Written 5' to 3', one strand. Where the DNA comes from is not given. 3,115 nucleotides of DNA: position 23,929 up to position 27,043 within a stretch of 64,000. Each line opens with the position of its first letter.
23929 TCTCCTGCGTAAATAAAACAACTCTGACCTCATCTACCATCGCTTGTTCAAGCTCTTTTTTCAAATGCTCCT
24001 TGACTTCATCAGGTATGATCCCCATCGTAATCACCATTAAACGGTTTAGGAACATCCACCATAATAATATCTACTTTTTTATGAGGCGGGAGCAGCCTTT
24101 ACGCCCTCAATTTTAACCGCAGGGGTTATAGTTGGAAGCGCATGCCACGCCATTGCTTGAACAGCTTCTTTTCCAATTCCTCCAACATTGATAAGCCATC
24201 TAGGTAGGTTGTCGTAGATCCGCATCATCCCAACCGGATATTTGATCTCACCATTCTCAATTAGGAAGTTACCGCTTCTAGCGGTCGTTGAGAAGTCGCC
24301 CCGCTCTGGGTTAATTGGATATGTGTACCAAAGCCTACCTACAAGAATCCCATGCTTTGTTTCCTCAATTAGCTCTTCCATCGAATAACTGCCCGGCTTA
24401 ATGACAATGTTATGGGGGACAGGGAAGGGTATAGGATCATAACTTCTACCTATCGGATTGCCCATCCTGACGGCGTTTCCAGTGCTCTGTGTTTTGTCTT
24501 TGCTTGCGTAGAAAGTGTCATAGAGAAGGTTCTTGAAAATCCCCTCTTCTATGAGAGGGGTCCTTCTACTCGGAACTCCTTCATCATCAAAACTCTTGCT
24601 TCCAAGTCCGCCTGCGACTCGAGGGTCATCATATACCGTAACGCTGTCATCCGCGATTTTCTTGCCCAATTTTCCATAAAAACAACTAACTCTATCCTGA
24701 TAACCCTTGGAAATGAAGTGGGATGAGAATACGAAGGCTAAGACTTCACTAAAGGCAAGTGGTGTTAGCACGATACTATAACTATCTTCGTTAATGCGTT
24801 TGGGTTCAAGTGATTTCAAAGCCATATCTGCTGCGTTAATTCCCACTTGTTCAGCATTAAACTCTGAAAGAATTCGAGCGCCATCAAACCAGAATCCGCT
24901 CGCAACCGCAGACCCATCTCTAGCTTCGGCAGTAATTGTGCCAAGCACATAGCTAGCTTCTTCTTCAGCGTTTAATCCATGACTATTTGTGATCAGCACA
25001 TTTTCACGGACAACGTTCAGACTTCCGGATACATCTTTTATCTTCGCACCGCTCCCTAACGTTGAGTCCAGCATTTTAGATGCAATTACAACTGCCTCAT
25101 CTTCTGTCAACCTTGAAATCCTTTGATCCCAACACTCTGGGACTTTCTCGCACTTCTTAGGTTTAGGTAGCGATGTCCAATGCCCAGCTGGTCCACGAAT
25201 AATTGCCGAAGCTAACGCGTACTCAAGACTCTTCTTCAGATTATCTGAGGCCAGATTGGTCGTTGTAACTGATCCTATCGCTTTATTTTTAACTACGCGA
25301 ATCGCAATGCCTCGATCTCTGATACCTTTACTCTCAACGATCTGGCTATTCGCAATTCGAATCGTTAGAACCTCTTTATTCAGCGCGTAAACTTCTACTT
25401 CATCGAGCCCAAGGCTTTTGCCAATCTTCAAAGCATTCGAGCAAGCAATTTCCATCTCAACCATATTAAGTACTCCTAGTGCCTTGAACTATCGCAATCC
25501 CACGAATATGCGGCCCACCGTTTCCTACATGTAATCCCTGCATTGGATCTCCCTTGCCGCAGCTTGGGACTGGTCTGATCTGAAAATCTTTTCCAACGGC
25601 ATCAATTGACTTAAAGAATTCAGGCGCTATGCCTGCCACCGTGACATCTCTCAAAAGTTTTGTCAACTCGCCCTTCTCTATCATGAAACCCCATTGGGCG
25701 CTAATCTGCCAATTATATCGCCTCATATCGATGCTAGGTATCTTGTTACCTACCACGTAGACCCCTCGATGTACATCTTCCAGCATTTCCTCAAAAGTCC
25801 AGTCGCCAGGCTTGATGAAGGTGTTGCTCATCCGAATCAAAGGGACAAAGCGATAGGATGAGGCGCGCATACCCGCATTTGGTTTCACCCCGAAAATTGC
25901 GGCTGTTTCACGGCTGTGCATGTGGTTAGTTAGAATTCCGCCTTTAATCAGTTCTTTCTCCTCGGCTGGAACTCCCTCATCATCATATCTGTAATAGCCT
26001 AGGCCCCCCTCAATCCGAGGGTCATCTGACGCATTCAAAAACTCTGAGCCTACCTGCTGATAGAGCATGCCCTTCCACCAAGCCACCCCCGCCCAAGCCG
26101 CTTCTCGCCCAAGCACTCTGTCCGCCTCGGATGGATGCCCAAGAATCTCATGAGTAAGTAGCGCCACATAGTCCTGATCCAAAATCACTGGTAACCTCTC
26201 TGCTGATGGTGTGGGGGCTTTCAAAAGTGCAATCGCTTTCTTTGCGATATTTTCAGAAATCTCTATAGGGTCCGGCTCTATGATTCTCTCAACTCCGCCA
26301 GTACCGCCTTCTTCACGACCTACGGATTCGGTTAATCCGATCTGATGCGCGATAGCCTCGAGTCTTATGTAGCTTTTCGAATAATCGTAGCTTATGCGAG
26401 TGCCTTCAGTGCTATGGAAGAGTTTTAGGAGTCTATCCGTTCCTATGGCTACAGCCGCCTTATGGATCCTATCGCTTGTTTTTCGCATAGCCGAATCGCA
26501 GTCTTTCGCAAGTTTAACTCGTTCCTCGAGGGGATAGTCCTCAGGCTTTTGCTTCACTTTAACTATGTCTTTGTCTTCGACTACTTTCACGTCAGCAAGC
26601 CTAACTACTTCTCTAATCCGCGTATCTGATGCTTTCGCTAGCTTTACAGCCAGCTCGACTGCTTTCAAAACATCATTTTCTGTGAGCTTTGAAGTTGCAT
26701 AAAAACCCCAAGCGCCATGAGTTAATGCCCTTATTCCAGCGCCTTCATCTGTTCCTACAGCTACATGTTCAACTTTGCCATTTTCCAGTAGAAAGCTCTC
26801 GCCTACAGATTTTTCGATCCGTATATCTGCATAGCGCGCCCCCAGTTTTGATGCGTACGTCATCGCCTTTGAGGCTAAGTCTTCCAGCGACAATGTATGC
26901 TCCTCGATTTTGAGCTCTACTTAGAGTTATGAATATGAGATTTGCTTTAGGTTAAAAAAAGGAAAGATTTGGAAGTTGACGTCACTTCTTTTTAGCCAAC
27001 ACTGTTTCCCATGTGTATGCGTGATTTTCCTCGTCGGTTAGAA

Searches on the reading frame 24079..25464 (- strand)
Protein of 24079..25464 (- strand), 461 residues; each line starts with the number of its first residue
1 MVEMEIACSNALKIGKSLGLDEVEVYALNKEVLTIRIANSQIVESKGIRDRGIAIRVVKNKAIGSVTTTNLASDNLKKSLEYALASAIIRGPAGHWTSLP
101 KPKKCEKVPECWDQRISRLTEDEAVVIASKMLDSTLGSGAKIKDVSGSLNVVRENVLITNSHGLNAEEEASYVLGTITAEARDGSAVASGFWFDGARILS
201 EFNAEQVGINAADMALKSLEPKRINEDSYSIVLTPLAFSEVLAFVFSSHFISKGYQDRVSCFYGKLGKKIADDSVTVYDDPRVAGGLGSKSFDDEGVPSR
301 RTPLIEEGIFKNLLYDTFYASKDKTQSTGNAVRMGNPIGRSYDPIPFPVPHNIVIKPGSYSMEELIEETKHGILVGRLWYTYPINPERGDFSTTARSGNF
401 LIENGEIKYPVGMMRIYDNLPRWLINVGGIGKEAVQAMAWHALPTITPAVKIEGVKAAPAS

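Call 85: search_protein_families(library=pfam, proteins=[window:24079-25464:-], max_evalue=0.00001)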
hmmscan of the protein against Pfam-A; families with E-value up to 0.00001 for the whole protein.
window:24079-25464:- (461 aa): 3 families
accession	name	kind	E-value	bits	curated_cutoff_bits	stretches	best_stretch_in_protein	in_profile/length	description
PF19289.4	PmbA_TldD_3rd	-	3.6e-60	203.3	22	1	228-457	3-218/220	PmbA/TldA metallopeptidase C-terminal domain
PF01523.21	PmbA_TldD_1st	-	2.1e-09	37.8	20.9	1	23-87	1-65/65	PmbA/TldA metallopeptidase domain 1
PF19290.4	PmbA_TldD_2nd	-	7e-09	36.6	20.9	1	118-219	5-109/109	PmbA/TldA metallopeptidase central domain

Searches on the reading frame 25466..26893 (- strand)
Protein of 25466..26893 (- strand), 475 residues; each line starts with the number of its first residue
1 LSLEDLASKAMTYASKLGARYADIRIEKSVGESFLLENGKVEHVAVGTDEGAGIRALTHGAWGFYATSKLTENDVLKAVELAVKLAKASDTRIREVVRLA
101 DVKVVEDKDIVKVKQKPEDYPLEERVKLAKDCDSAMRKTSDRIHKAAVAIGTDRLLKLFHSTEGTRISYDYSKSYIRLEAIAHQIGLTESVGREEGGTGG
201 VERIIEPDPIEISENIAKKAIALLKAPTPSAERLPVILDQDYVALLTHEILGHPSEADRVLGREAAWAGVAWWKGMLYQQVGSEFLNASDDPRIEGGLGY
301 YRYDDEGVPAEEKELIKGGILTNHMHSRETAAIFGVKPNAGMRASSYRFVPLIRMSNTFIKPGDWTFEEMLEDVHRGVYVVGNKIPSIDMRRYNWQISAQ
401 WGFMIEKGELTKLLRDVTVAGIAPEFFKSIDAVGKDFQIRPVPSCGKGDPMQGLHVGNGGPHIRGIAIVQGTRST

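Call 85: search_protein_families(library=pfam, proteins=[window:25466-26893:-], max_evalue=0.00001)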
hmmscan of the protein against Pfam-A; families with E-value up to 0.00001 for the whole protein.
window:25466-26893:- (475 aa): 3 families
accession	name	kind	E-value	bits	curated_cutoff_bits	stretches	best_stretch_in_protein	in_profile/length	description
PF19289.4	PmbA_TldD_3rd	-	2.9e-54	184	22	1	232-463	2-211/220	PmbA/TldA metallopeptidase C-terminal domain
PF01523.21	PmbA_TldD_1st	-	3.8e-15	56.2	20.9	1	22-86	1-65/65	PmbA/TldA metallopeptidase domain 1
PF19290.4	PmbA_TldD_2nd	-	2.1e-11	44.6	20.9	1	116-224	2-109/109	PmbA/TldA metallopeptidase central domain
